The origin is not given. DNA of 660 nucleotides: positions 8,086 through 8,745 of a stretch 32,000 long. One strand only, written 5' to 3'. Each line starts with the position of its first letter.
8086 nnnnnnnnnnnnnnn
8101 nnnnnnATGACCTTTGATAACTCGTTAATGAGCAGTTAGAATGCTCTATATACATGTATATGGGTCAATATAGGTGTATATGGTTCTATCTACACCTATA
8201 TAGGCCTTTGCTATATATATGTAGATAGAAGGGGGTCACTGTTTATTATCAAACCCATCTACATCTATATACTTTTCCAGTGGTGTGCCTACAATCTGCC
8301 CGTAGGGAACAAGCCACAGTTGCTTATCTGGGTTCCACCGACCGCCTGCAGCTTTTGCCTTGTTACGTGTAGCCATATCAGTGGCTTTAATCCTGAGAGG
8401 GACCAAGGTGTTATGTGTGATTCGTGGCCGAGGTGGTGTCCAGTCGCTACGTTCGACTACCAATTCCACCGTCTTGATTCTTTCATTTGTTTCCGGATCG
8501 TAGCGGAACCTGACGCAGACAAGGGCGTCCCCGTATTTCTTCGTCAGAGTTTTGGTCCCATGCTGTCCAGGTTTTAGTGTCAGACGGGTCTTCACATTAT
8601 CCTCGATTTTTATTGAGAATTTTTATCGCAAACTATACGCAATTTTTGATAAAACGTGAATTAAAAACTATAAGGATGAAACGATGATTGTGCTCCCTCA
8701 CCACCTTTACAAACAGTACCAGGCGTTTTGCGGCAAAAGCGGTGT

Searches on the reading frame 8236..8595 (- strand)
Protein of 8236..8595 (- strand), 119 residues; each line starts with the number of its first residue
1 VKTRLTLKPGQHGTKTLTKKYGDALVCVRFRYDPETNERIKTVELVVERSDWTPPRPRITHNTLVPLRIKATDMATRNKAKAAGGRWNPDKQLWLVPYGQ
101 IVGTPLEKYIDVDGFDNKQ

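Call 3: search_protein_families(library=pfam, proteins=[window:8236-8595:-], max_evalue=0.1)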
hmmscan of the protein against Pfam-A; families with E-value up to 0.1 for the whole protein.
window:8236-8595:- (119 aa): 1 family
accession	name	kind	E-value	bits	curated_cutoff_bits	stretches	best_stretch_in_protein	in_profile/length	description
PF18974.5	DUF5710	-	0.00036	20.6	26.5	1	76-100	10-34/44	Domain of unknown function (DUF5710)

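Call 10: find_homologous_proteins(query=window:8236-8595:-)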
Query window:8236-8595:- (119 aa): 615 proteins with E <= 0.001 among 623 candidates; the best 120 are listed.
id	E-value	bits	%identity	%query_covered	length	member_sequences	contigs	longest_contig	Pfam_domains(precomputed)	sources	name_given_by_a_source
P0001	1.0e-75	269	99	100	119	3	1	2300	-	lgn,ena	-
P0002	1.4e-61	223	84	97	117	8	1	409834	-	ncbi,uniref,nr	ncbi:hypothetical protein OR1_00151 [Geobacter sp. OR-1]|uniref:hypothetical protein n=1 Tax=Geobact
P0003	6.8e-61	221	84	100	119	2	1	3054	PF18974.6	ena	-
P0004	1.9e-60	220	81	97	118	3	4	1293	PF18974.6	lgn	-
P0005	9.7e-60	217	82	97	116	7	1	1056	PF18974.6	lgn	-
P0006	2.2e-59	216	81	97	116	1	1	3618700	-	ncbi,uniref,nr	ncbi:hypothetical protein [Geobacter pickeringii]|uniref:Uncharacterized protein n=1 Tax=Geobacter p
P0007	1.2e-58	214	79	97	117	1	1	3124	-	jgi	-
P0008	2.3e-58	213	77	99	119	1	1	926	PF18974.6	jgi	jgi:hypothetical protein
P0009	8.4e-58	211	77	97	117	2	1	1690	-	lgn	-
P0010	1.2e-57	211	78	97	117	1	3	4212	-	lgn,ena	-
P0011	2.8e-56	206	78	97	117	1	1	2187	-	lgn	-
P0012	1.7e-55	204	75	97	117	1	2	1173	-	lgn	-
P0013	3.5e-55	203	78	97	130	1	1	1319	-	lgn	-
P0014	6.1e-55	202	73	97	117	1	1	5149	-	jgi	jgi:hypothetical protein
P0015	8.5e-55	201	74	99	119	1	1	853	PF18974.6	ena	-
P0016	1.1e-54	201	74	97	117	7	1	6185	PF18974.6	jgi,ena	-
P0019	5.1e-54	199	73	99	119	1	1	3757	PF18974.6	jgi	jgi:hypothetical protein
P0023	4.0e-53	196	72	99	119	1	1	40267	PF18974.6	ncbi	ncbi:MAG TPA: hypothetical protein VI298_03565 [Geobacteraceae bacterium]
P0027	3.6e-52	193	74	98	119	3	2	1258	PF18974.6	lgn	-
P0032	2.9e-50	187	71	96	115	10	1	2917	PF18974.6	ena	-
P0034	3.2e-50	187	70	100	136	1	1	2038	PF18974.6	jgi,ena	-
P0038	1.2e-49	185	72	96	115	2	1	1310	PF18974.6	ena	-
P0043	3.8e-49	183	70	96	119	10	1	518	PF18974.6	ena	-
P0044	7.9e-49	182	70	96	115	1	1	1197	PF18974.6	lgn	-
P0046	1.1e-48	182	73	95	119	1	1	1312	PF18974.6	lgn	-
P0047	1.4e-48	181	72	96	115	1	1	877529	PF18974.6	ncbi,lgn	-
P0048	2.5e-48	181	71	96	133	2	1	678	PF18974.6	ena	-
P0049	2.7e-48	180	69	96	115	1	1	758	PF18974.6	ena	-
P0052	2.9e-48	180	69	95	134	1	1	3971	PF18974.6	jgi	jgi:hypothetical protein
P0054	3.7e-48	180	68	96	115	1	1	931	PF18974.6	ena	-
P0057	5.4e-48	179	68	96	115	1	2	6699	PF18974.6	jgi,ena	-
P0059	9.1e-48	179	69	95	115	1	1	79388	PF18974.6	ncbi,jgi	jgi:hypothetical protein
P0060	1.1e-47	179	70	97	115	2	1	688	PF18974.6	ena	-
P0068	2.2e-47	178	69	97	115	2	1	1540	PF18974.6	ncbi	-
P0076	7.6e-47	176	69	95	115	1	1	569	PF18974.6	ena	-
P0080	9.4e-47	175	70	95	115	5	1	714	PF18974.6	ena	-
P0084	1.4e-46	175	69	95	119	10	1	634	PF18974.6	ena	-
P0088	1.6e-46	175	67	95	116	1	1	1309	PF18974.6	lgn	-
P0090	2.1e-46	174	68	96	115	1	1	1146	PF18974.6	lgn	-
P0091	2.1e-46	174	66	100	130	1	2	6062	PF18974.6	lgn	-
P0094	2.4e-46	174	68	96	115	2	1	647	PF18974.6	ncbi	-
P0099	3.1e-46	174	68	98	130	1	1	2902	PF18974.6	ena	-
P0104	4.4e-46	173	66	97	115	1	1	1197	PF18974.6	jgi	jgi:hypothetical protein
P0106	4.7e-46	173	68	97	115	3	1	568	PF18974.6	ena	-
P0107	4.8e-46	173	68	95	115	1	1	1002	PF18974.6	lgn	-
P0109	5.1e-46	173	68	97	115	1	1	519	PF18974.6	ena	-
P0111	7.3e-46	173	67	95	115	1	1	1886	PF18974.6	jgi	jgi:hypothetical protein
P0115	8.1e-46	172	68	97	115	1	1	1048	PF18974.6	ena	-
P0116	8.4e-46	172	67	98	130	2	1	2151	PF18974.6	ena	-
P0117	9.8e-46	172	67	95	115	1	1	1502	PF18974.6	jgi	jgi:hypothetical protein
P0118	1.0e-45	172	64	97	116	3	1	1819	PF18974.6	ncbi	-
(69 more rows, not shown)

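Call 13: find_related_loci(query=A1, collection=genome_contigs, flank=10000)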
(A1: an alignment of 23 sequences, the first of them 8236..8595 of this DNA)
Query A1 (119 aa) in genome_contigs; peptide patterns used: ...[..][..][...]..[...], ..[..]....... (x = any residue, [..] = any of these).
125 stretches matched a pattern; 92 encode a relative of the query (tblastn E <= 1e-3); the best 80 are kept; 80 distinct loci.
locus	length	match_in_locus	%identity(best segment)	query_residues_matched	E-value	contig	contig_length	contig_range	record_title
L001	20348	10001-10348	83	1-116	5e-64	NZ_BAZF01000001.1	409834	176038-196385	Geobacter sp. OR-1, whole genome shotgun sequence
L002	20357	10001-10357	73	1-119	2e-59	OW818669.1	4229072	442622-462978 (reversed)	metagenome genome assembly, chromosome: 1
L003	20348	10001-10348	74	1-116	9e-57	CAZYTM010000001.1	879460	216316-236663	MAG TPA_asm: uncultured Geobacteraceae bacterium isolate SRP302447_co2_358 genome assembly, contig: NODE_12_length_87946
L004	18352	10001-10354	71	1-118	2e-56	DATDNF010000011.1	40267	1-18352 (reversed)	MAG TPA_asm: Geobacteraceae bacterium isolate SMAG_U430 k141_299711, whole genome shotgun sequence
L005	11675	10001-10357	69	1-119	1e-53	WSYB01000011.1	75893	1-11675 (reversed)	MAG: Geobacteraceae bacterium isolate X3_MetaBAT.27 scaffold_231, whole genome shotgun sequence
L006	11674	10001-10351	70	1-117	6e-53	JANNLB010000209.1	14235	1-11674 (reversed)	MAG: Geobacter sp. isolate SOY_38_metabat_25 SOY_38_k141_2394685, whole genome shotgun sequence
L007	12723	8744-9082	70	1-113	2e-52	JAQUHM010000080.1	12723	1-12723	MAG: Geobacteraceae bacterium isolate STCSWMC_37 NODE_14041_length_12723_cov_2.868847_ST_CSWMC, whole genome shotgun seq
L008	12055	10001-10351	69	1-117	1e-52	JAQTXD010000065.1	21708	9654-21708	MAG: Desulfuromonadaceae bacterium isolate STC_126 NODE_5044_length_21708_cov_4.269033_Sandtown_C, whole genome shotgun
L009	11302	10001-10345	68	1-115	1e-51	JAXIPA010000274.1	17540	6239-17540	MAG: Nitrospirota bacterium isolate Fractures_MAG_07 c_000000117970, whole genome shotgun sequence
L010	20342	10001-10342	72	1-114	8e-52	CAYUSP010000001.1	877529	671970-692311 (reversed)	MAG TPA_asm: uncultured Nitrospiraceae bacterium isolate SRP302447_co2_114 genome assembly, contig: NODE_13_length_87752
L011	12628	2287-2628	69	1-114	2e-51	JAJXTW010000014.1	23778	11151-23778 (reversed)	MAG: Nitrospirae bacterium isolate BP4.bin67 NODE_2254_length_23778_cov_1.256226, whole genome shotgun sequence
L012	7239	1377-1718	68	1-114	2e-51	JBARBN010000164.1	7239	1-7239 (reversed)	MAG: Nitrospirota bacterium isolate MFD05764_ilm_asm_bin136 k127_2861340, whole genome shotgun sequence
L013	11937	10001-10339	69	1-113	3e-51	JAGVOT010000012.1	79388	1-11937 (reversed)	MAG: Nitrospirae bacterium isolate DeMMO3_8 c_000000042403, whole genome shotgun sequence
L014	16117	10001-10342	67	1-114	7e-51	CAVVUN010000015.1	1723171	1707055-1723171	MAG: Nitrospirota bacterium isolate MFD03899.bin.2.182 genome assembly, contig: contig_7566, whole genome shotgun sequen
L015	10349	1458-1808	68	1-117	7e-51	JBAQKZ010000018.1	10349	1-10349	MAG: Geobacteraceae bacterium isolate MFD12071_ilm_asm_bin1 k127_19797, whole genome shotgun sequence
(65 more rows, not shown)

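Call 23: search_protein_families(library=padloc, proteins=[window:8236-8595:-], max_evalue=0.1)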
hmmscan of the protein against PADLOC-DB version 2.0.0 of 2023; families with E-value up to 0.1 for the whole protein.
window:8236-8595:- (119 aa): 0 families

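Call 24: search_protein_families(library=ncbifam, proteins=[window:8236-8595:-], max_evalue=0.1)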
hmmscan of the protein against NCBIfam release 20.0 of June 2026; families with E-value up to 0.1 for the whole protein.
window:8236-8595:- (119 aa): 0 families

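Call 28: predict_structure(alignment_id=A1)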
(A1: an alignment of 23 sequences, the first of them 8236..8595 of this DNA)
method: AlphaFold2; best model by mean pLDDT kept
length: 119 residues; sequences in the alignment: 23
mean_pLDDT: 71.9   pTM: 0.49
mean pLDDT of the five models: 71.9, 71.0, 66.6, 66.3, 65.7
residues with pLDDT >= 90: 41; 70-90: 19; 50-70: 47; < 50: 12
segments of 3 or more residues with pLDDT < 50: 1-5, 116-119
pLDDT, mean of each block of 10 residues (from residue 1): 47 58 54 67 56 64 91 94 93 92 90 54
secondary structure, 60 per line:
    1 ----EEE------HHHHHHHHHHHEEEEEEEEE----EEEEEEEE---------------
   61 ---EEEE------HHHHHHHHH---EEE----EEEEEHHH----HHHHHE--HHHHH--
elements in order: E5-7 H14-24 E25-33 E38-45 E64-67 H74-82 E86-88 E93-97 H105-109 H113-117

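Call 32: fold_search(model_id=the predicted structure, library=pdb)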
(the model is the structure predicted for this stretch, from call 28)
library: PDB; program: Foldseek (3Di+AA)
matches with E <= 10: 99; with E <= 0.001: 0
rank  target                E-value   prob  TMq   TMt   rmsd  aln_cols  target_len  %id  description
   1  6ql7_A                1.1e+00  0.21  0.19  0.02   5.1        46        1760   20  Structure of fatty acid synthase complex with bound gamma subunit from Saccharomyces cerevisiae at 4.6 angstrom (released 2020-03-18)
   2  9ig8_A                1.6e+00  0.05  0.20  0.12  13.2        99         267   10  Apo-MtbKu , not bound to DNA (released 2026-03-04)
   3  9p4w_B                1.9e+00  0.16  0.19  0.02   5.0        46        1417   20  Atomic model of wild type S. cerevisiae Fatty Acid Synthase (FAS) (released 2025-08-27)
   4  4oae                  2.0e+00  0.57  0.26  0.20   3.2        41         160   15  Crystal structure of a GNAT superfamily acetyltransferase PA4794 C29A/C117A/Y128A mutant in complex with chloramphenicol (released 2014-01-29)
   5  2frx_A                2.0e+00  0.04  0.18  0.08  10.4       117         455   17  Crystal structure of YebU, a m5C RNA methyltransferase from E.coli (released 2006-08-29)
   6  9d4a_B                2.1e+00  0.21  0.18  0.02   4.9        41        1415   20  Atomic model of Ketoacyl Reductase domain and 4 helical bundle of S. cerevisiae Fatty Acid Synthase (FAS) in complex w (released 2025-08-20)
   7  5jk8_A                2.1e+00  0.04  0.16  0.08  12.4       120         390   12  Phenylalanine hydroxylase from dictyostelium - BH2, norleucine complex (released 2017-05-03)
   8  2frx_B                2.1e+00  0.04  0.17  0.08  10.7       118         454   17  Crystal structure of YebU, a m5C RNA methyltransferase from E.coli (released 2006-08-29)
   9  8psf_A                2.2e+00  0.12  0.18  0.02   5.2        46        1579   17  Asymmetric unit of the yeast fatty acid synthase in non-rotated state with ACP at the acetyl transferase domain (FASx  (released 2023-11-22)
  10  3pgp                  2.4e+00  0.47  0.26  0.20   3.2        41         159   15  Crystal structure of PA4794 - GNAT superfamily protein in complex with AcCoA (released 2010-12-01)
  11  4kub                  2.4e+00  0.47  0.26  0.20   3.2        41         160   15  Crystal structure of a GNAT superfamily acetyltransferase PA4794 in complex with CoA (released 2013-06-05)
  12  4m3s                  2.4e+00  0.47  0.26  0.20   3.2        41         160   15  Crystal structure of a GNAT superfamily acetyltransferase PA4794 in complex with HEPES (released 2013-08-21)
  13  1cvj_G                2.7e+00  0.04  0.18  0.15  15.4       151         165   13  X-RAY CRYSTAL STRUCTURE OF THE POLY(A)-BINDING PROTEIN IN COMPLEX WITH POLYADENYLATE RNA (released 1999-10-04)
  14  3md3                  2.8e+00  0.04  0.17  0.14  14.5       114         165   12  Crystal Structure of the First Two RRM Domains of Yeast Poly(U) Binding Protein (Pub1) (released 2010-05-05)
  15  8ps2_A                3.2e+00  0.10  0.18  0.02   5.2        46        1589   17  Asymmetric unit of the yeast fatty acid synthase with ACP at the enoyl reductase domain (FASam sample) (released 2023-11-22)
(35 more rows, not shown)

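Call 41: find_related_loci(query=A3, collection=metagenome_contigs, flank=4000)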
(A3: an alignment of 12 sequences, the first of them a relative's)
Query A3 (451 aa) in metagenome_contigs; peptide patterns used: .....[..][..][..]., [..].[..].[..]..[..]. (x = any residue, [..] = any of these).
600 stretches matched a pattern (row limit reached: there are more); 591 encode a relative of the query (tblastn E <= 1e-3); the best 80 are kept; 80 distinct loci.
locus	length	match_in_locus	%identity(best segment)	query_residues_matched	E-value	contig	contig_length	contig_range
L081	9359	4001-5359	70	1-450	0e+0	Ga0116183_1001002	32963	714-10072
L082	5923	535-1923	65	1-450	0e+0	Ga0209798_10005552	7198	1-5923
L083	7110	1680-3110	60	1-450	0e+0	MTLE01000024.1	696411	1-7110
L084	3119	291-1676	62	4-450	0e+0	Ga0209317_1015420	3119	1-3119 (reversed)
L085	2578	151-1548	58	1-450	0e+0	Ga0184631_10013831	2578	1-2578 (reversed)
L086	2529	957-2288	60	1-451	0e+0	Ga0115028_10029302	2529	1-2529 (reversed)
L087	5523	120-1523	58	1-450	1e-179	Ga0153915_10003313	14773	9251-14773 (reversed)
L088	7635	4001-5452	56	1-450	3e-173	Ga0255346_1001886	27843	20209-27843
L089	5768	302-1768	54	1-450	7e-170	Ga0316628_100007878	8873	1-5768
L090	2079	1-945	79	136-450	3e-179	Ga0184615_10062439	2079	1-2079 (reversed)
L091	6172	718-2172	54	1-450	5e-165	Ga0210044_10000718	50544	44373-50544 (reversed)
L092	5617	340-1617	60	46-451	5e-165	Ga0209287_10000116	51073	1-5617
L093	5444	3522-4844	56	1-451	3e-166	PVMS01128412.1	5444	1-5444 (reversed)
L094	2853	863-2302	52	1-450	2e-166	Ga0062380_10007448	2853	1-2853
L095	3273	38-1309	51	1-450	1e-154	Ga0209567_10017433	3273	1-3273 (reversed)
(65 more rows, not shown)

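Call 44: search_solved_structures(query=A1, max_evalue=10, show_alignments=2)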
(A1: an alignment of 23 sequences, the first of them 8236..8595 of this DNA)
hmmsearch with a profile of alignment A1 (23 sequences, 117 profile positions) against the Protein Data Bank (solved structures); distinct sequences matched with E-value up to 10: 7.
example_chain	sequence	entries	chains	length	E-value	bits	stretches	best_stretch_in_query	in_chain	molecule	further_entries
4ue5_E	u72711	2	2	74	0.41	13.5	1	1-43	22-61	SRP9 | Signal recognition particle 9 kDa protein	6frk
7obr_w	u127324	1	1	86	0.53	13.2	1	1-44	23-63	Signal recognition particle 9 kDa protein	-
3jaj_S1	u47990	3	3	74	0.78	12.6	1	1-44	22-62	SRP9 | Signal recognition particle 9 kDa protein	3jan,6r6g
1e8o_A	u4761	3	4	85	0.95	12.3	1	1-44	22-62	SIGNAL RECOGNITION PARTICLE 9 KDA PROTEIN | SRP9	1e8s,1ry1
7nfx_w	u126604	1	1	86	0.97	12.3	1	1-44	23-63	Signal recognition particle 9 kDa protein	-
4uyj_A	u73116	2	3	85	0.98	12.3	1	1-44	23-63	SIGNAL RECOGNITION PARTICLE 9 KDA PROTEIN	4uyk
7olc_LZ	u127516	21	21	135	1.1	12.1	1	4-68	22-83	60S ribosomal protein L27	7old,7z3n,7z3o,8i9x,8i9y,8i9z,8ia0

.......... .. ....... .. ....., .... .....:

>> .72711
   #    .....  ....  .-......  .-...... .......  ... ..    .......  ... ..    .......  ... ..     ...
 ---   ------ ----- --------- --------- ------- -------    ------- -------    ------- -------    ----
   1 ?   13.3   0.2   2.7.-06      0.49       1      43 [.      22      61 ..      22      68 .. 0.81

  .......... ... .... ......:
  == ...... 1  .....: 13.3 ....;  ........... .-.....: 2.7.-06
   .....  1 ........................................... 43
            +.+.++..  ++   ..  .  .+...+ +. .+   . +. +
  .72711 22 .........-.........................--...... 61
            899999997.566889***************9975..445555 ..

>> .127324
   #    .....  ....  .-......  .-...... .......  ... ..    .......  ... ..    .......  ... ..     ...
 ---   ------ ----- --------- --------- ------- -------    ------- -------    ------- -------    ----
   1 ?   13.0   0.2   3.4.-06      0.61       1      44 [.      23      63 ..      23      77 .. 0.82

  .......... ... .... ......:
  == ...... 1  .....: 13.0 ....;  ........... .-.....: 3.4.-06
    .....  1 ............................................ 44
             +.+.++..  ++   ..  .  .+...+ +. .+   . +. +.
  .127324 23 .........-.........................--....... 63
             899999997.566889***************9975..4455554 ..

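Call 45: search_protein_families(library=phrogs, proteins=[window:8236-8595:-], max_evalue=0.1)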
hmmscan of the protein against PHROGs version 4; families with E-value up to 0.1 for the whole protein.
window:8236-8595:- (119 aa): 1 family
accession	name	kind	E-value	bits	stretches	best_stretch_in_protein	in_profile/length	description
phrog_12580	-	unknown function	0.0062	16.8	1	76-110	116-149/256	-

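Call 51: search_protein_representatives(alignment_id=A1)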
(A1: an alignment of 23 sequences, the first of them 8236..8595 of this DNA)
Query: 23 sequences, 117 profile positions. Proteins with E-value up to 0.001 (for the whole library): 2475; up to 1e-10: 1258; up to 1e-30: 27. The best 150 are listed.
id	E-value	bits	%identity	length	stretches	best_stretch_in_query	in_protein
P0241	3.8e-47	174.9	-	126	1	1-97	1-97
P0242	3.5e-45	168.6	-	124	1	1-116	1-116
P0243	6.0e-40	151.7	-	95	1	18-108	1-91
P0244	2.1e-39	150.0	-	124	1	1-115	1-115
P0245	4.4e-39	148.9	-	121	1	29-112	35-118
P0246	3.7e-38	145.9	-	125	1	26-114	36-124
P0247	2.3e-37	143.4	-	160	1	1-111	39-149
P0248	2.7e-37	143.2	-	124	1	1-114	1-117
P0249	1.7e-35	137.3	-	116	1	7-110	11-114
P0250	3.1e-35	136.5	-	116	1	1-111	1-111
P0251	2.1e-34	133.8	-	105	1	1-80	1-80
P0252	3.0e-33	130.1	-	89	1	31-110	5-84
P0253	5.2e-33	129.3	-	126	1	1-114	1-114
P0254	6.7e-33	129.0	-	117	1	1-113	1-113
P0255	1.2e-32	128.2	-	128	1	1-111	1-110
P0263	2.9e-31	123.7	-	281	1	3-108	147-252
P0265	3.8e-31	123.3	-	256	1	2-110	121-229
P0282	2.2e-29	117.6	-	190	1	2-111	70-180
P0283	2.7e-29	117.3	-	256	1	2-106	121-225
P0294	2.2e-28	114.4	-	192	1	5-110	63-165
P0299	7.1e-28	112.8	-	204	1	1-92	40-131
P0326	6.1e-26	106.5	-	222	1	4-107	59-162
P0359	3.2e-24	101.0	-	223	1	6-110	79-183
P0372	7.4e-24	99.8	-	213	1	6-100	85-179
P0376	9.3e-24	99.5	-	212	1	6-102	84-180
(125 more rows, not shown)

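Call 52: search_protein_families(library=pfam, proteins=[P0263, P0265, P0283, P0326, P0359, P0372, P0376, P0299, P0294, P0282], max_evalue=0.01)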
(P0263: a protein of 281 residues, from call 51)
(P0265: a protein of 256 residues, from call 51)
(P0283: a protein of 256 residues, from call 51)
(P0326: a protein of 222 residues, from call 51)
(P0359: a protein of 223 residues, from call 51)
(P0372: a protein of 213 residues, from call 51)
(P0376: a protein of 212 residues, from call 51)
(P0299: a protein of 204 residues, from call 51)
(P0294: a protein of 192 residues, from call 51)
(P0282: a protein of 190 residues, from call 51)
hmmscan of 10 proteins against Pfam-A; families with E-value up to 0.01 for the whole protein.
P0263 (281 aa): 0 families

P0265 (256 aa): 0 families

P0283 (256 aa): 0 families

P0326 (222 aa): 0 families

P0359 (223 aa): 1 family
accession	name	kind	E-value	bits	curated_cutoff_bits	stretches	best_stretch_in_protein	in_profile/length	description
PF18974.5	DUF5710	-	0.0051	17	26.5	0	150-170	11-31/44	Domain of unknown function (DUF5710)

P0372 (213 aa): 0 families

P0376 (212 aa): 0 families

P0299 (204 aa): 0 families

P0294 (192 aa): 0 families

P0282 (190 aa): 0 families

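Call 73: fold_search(model_id=the predicted structure, library=viral)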
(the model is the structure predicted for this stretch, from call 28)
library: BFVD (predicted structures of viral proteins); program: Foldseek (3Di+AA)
matches with E <= 10: 325; with E <= 0.001: 0
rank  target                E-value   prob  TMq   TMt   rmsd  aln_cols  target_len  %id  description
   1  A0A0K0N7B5            1.1e-02  1.00  0.35  0.18   6.2        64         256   28  DUF5710 domain-containing protein [Gordonia phage GMA2]
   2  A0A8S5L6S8            4.9e-02  1.00  0.33  0.05   2.2        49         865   24  DUF5710 domain-containing protein [Siphoviridae sp. cts9W16]
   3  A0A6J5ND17            8.4e-02  0.95  0.30  0.20   7.8        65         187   23  DUF5710 domain-containing protein [uncultured Caudovirales phage]
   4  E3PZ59                2.0e-01  0.72  0.21  0.35   5.6        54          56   28  Uncharacterized protein [Roseovarius sp. 217 phage 1]
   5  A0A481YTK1            2.1e-01  0.95  0.30  0.21   2.4        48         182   23  DUF5710 domain-containing protein [Marseillevirus LCMAC102]
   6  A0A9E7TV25            2.2e-01  0.89  0.36  0.17   4.9        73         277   20  DUF5710 domain-containing protein [Gordonia phage NovaSharks]
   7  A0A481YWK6            2.2e-01  0.80  0.24  0.14   4.5        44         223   27  Uncharacterized protein [Marseillevirus LCMAC201]
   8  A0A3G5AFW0            2.2e-01  0.30  0.26  0.15  19.1       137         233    9  DUF5710 domain-containing protein [Hyperionvirus sp.]
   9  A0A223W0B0            3.2e-01  0.77  0.30  0.15   4.0        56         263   14  Polymerase epsilon subunit [Agrobacterium phage Atu_ph07]
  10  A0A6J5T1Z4            3.4e-01  0.85  0.25  0.29   3.3        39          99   28  DUF5710 domain-containing protein [uncultured Caudovirales phage]
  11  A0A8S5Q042            3.6e-01  0.30  0.21  0.03  11.2        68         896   24  Large polyvalent protein associated domain 29 [Siphoviridae sp. ctMOb8]
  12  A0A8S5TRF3            3.6e-01  0.21  0.23  0.23  17.1       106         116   18  Uncharacterized protein [Siphoviridae sp. ctss15]
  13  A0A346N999            4.9e-01  0.13  0.22  0.17  11.0       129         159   15  (no name in the UniProt tables at hand)
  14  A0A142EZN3            6.2e-01  0.15  0.30  0.09  20.2       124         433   14  (no name in the UniProt tables at hand)
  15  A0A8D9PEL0            6.2e-01  0.11  0.18  0.20  14.9       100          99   18  Uncharacterized protein [Bacteriophage sp.]
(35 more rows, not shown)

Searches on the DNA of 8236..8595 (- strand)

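Call 65: search_rna_families(sources=[L032, L028, L006, L025], threshold=gathering)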
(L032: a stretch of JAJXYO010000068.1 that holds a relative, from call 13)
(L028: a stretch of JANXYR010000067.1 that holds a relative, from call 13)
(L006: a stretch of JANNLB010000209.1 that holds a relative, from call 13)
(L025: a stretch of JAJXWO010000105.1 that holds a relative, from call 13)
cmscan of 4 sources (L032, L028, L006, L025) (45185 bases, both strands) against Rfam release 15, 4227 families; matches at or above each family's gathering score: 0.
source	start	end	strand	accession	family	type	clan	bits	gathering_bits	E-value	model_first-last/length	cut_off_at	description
